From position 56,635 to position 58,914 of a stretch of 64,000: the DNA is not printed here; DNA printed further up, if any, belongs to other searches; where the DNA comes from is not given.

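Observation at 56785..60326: Extracytoplasmic CocE/NonD-type hydrolase covalently fused through one TM helix to an ABC ATPase, coupled to an ABC-2 permease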

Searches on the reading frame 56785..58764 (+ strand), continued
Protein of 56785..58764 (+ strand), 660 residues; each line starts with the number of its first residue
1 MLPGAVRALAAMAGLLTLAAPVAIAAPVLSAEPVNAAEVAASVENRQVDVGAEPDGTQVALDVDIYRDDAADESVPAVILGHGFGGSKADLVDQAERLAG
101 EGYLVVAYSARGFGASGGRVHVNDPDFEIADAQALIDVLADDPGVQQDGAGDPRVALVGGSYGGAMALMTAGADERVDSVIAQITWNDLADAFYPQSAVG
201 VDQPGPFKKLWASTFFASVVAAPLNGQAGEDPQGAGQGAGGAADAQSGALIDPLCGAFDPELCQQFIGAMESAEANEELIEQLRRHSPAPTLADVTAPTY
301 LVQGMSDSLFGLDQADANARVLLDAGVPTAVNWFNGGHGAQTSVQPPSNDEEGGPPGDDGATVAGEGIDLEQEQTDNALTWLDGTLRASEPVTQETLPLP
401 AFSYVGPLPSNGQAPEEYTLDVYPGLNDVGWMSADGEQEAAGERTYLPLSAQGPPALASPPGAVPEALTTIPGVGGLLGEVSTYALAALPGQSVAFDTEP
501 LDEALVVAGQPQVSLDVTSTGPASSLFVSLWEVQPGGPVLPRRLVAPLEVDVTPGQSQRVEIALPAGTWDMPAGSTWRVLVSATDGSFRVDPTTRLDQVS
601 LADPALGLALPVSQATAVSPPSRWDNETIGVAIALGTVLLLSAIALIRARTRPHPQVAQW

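Call 69: get_annotated_region(hit=H2, flank=5000)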
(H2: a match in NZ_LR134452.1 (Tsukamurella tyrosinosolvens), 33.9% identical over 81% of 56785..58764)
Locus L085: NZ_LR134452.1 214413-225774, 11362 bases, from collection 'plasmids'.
description: Tsukamurella tyrosinosolvens strain NCTC13231 plasmid 10, complete sequence
organism: Tsukamurella tyrosinosolvens (NCBI taxid 57704)
taxonomy: Bacteria; Actinomycetota; Actinomycetes; Mycobacteriales; Tsukamurellaceae; Tsukamurella; Tsukamurella tyrosinosolvens
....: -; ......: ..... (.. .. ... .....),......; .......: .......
typing (MOB-suite, as given by PLSDB): non-mobilizable
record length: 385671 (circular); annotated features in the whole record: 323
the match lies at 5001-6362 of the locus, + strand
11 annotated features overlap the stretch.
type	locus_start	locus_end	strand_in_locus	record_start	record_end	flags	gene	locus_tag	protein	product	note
CDS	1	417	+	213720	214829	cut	sfnG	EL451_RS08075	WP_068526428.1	dimethylsulfone monooxygenase SfnG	GO:0006790 - sulfur compound metabolic process [Evidence IEA]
CDS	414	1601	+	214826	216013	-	-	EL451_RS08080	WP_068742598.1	SfnB family sulfur acquisition oxidoreductase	GO:0006790 - sulfur compound metabolic process [Evidence IEA]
CDS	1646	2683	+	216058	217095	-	-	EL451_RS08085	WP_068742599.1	Atu2307/SP_0267 family LLM class monooxygenase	-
CDS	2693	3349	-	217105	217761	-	-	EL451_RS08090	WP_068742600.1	maleylpyruvate isomerase family mycothiol-dependent enzyme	-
CDS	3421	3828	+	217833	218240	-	-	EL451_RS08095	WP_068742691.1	MarR family transcriptional regulator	GO:0006355 - regulation of DNA-templated transcription [Evidence IEA]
CDS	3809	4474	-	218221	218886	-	-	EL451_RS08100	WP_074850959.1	SPFH domain-containing protein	-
CDS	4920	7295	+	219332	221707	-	-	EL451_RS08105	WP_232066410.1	alpha/beta fold hydrolase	-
CDS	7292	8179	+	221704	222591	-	-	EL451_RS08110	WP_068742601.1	ABC transporter permease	-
CDS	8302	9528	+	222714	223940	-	-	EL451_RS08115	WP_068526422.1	Fic family protein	-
CDS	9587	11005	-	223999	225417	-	-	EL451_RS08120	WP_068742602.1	aldehyde dehydrogenase family protein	-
CDS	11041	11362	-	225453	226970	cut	-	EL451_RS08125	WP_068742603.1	GMC family oxidoreductase N-terminal domain-containing protein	-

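Call 81: search_protein_families(library=pfam, proteins=[L011:3556-5880:+, L034:3469-5922:+, L041:4102-5907:+], max_evalue=0.001)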
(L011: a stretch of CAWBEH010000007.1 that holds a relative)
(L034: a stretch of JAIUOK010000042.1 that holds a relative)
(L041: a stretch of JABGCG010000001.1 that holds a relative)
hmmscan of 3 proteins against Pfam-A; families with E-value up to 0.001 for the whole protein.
L011:3556-5880:+ (775 aa): 0 families

L034:3469-5922:+ (818 aa): 0 families

L041:4102-5907:+ (602 aa): 0 families
